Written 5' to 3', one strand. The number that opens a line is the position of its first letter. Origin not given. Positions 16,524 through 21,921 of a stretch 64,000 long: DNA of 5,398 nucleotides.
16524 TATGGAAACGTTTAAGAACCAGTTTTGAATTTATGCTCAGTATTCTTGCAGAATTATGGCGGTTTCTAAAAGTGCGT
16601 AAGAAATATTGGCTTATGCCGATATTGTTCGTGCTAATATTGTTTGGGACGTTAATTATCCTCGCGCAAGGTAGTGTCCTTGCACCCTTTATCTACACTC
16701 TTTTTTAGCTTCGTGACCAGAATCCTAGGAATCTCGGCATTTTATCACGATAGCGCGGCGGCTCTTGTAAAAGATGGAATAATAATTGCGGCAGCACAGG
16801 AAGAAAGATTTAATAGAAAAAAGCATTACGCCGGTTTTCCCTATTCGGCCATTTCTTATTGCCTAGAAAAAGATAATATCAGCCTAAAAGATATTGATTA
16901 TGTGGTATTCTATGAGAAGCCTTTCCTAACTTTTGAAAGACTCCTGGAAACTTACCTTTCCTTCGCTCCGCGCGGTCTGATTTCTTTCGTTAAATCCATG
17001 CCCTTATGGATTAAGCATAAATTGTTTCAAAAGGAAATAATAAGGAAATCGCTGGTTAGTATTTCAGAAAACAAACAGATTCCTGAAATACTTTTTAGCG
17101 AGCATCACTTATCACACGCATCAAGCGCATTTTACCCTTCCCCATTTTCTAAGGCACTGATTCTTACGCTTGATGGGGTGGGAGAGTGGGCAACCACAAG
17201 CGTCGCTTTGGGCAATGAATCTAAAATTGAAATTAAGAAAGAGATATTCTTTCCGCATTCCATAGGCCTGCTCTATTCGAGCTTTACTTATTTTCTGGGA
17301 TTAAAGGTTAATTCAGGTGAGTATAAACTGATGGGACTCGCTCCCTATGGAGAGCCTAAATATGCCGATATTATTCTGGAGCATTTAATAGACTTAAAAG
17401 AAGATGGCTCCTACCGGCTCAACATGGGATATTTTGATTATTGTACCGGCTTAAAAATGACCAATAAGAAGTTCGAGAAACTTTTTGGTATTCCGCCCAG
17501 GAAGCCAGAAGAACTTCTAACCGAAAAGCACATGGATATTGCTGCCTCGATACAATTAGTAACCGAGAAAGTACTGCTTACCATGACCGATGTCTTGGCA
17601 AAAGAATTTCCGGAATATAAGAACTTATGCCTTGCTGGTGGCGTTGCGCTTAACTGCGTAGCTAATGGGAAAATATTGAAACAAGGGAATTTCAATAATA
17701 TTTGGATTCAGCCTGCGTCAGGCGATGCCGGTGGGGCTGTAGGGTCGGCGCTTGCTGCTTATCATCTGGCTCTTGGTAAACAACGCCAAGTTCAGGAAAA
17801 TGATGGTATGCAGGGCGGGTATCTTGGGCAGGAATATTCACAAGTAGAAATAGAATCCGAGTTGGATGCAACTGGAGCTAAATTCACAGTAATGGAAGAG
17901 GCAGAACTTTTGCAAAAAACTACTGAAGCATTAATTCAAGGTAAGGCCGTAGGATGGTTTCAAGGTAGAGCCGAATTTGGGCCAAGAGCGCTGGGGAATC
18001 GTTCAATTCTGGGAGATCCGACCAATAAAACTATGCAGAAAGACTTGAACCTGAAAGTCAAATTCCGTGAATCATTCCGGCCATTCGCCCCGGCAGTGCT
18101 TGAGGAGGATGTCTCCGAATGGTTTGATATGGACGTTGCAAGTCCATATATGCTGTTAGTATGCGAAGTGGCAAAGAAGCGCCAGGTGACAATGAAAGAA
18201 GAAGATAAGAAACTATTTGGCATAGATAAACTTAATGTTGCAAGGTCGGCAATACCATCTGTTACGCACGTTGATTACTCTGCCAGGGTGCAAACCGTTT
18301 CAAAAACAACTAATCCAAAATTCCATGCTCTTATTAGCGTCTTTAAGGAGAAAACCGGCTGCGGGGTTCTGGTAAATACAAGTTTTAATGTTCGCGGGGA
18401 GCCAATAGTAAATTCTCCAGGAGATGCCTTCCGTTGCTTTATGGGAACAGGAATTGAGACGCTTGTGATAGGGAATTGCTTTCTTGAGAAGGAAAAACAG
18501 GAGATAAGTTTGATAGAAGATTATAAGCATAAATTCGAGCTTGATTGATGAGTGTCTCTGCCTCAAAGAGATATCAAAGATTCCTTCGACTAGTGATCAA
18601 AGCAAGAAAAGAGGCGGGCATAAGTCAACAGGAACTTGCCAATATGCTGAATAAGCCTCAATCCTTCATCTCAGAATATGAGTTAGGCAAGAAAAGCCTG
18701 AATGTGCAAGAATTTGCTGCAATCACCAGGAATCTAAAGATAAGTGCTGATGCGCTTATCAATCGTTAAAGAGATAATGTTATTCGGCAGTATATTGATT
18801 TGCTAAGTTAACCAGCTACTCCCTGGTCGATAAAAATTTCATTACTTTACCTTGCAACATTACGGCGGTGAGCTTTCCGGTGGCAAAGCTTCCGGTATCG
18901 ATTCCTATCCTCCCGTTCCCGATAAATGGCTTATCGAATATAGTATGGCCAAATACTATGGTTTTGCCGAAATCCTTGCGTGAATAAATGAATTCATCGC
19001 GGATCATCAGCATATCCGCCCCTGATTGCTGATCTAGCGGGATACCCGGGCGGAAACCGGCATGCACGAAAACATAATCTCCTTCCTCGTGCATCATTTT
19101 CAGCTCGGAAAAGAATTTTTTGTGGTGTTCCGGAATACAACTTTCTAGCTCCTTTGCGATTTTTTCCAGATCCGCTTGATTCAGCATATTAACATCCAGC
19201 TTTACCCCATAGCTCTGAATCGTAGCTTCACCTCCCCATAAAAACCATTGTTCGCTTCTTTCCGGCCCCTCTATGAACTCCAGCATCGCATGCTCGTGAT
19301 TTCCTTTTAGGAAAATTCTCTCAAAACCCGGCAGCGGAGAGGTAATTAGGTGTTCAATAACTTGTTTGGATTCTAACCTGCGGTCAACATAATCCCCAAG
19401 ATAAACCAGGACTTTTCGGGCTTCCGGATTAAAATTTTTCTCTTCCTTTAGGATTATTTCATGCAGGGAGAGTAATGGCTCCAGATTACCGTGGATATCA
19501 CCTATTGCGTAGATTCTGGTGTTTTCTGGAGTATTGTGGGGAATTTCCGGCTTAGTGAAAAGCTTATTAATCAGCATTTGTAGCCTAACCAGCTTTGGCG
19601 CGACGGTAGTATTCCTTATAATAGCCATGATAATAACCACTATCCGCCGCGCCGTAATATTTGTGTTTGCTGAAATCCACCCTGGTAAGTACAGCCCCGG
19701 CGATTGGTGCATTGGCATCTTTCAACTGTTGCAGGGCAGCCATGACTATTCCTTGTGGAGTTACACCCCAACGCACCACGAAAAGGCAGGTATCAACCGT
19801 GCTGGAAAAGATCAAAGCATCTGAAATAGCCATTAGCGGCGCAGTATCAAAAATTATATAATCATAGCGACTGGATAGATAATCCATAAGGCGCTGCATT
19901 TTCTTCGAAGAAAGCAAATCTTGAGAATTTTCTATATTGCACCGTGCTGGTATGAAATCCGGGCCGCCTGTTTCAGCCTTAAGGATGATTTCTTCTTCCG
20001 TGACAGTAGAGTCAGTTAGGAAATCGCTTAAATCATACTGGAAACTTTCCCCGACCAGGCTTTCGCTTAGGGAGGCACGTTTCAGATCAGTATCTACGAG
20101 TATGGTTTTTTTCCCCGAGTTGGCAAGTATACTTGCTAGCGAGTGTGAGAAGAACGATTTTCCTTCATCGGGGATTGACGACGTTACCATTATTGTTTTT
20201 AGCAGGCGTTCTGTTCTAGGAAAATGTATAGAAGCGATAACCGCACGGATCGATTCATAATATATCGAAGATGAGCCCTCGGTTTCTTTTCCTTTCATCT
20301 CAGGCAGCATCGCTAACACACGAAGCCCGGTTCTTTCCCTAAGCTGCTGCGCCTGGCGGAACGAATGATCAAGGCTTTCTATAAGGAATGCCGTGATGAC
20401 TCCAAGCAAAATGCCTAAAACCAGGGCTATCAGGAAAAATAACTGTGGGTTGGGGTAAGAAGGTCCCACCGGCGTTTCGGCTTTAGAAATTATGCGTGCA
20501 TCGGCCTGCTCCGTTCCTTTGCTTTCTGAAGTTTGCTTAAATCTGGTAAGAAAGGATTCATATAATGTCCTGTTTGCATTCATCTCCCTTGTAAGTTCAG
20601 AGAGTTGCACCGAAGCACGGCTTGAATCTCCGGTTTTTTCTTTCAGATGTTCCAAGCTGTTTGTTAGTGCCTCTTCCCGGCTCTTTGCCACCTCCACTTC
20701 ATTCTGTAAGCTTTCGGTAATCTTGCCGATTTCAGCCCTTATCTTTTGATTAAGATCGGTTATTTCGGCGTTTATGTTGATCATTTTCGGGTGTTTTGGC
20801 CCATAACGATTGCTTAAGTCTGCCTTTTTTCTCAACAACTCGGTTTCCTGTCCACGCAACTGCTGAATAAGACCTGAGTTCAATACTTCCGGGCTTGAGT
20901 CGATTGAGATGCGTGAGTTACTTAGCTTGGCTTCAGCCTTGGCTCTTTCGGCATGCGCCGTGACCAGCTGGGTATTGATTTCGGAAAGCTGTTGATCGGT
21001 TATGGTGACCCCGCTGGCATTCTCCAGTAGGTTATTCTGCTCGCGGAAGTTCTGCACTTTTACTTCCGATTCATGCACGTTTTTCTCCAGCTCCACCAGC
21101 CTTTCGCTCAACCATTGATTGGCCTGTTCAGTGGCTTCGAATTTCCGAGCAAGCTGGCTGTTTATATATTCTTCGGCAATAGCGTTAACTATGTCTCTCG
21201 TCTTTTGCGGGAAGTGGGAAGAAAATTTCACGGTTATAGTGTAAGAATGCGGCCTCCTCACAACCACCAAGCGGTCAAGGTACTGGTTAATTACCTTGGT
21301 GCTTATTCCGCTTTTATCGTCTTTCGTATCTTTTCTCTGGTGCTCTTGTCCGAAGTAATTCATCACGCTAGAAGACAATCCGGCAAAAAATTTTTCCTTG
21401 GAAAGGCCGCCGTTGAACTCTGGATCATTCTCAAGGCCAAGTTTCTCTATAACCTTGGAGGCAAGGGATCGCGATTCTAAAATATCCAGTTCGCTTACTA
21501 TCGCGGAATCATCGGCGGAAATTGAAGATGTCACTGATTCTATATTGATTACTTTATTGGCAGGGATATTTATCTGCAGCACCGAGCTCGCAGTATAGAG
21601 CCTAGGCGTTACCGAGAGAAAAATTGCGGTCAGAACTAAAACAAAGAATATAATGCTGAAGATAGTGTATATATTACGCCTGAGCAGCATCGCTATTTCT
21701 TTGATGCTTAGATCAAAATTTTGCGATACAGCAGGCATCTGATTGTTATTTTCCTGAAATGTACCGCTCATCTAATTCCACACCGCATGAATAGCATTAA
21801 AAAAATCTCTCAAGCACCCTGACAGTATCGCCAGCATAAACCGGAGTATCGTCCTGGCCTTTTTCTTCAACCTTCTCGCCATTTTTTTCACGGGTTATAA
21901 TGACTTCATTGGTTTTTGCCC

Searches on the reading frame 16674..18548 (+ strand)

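Call 18: search_protein_families(library=pfam, max_evalue=0.01, proteins=[window:16674-18548:+])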
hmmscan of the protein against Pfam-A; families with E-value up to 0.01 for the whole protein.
window:16674-18548:+ (624 aa): 2 families
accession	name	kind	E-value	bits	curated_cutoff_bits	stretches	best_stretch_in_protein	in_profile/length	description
PF02543.21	Carbam_trans_N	-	4e-112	375.5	24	1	16-360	1-346/346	Carbamoyltransferase N-terminus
PF16861.10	Carbam_trans_C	-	1.1e-72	243.5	27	1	418-606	2-170/170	Carbamoyltransferase C-terminus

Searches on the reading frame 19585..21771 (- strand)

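Call 18: search_protein_families(library=pfam, max_evalue=0.01, proteins=[window:19585-21771:-])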
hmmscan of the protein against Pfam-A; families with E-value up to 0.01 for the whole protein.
window:19585-21771:- (728 aa): 5 families
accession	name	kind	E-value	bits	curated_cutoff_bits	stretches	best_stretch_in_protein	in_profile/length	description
PF13614.12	AAA_31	-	1.1e-11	45.5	27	1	536-655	13-137/177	AAA domain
PF13807.11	GNVR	-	2.4e-11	43.8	27.7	1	392-463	8-79/82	G-rich domain on putative tyrosine kinase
PF01656.29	CbiA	-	1.4e-06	28.7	25.4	1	527-703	1-88/125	CobQ/CobB/MinD/ParA nucleotide binding domain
PF02706.20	Wzz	-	2.4e-06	28.2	25.5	1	21-111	3-91/91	Chain length determinant protein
PF02374.21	ArsA_ATPase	-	0.0052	16.5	24.3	0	617-645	108-134/305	Anion-transporting ATPase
